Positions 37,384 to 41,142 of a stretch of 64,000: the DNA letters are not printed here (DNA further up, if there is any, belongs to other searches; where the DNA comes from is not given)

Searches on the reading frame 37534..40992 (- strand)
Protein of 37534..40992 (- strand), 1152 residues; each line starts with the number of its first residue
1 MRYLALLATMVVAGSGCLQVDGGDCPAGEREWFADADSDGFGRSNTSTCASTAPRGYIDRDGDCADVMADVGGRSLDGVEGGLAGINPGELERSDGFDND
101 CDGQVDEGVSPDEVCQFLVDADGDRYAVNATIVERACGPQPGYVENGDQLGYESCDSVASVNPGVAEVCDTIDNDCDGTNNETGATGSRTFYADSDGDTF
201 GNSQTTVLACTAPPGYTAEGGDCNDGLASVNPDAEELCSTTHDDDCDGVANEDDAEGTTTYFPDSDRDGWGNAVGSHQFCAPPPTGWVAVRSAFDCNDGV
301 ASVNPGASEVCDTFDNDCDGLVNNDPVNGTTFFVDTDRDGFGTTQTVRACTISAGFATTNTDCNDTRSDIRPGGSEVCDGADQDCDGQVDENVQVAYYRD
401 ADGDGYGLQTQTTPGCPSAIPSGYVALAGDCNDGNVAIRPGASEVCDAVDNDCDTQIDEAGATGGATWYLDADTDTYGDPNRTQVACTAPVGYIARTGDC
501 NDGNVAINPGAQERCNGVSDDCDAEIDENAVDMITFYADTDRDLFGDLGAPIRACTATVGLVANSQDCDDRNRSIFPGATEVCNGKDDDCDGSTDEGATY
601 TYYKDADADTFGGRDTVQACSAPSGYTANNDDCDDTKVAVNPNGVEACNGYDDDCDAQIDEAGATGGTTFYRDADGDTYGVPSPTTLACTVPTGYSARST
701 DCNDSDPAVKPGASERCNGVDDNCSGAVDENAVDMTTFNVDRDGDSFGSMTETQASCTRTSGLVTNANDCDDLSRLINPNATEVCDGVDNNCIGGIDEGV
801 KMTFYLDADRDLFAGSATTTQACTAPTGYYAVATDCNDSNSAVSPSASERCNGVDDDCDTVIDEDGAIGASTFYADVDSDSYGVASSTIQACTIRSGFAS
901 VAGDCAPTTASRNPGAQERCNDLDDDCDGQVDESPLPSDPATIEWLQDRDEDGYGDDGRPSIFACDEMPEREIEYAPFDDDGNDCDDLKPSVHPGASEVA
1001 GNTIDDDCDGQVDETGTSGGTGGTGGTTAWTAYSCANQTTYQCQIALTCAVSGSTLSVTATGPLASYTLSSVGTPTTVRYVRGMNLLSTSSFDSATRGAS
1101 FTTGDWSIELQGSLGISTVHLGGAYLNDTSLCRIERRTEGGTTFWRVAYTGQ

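Call 18: search_protein_families(library=pfam, proteins=[window:37534-40992:-], max_evalue=0.001)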
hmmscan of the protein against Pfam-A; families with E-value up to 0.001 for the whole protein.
window:37534-40992:- (1152 aa): 1 family
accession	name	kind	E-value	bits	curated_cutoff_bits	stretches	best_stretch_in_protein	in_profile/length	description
PF11617.13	Cu-binding_MopE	-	1.5e-122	399.7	27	14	567-596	1-30/30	Putative metal-binding motif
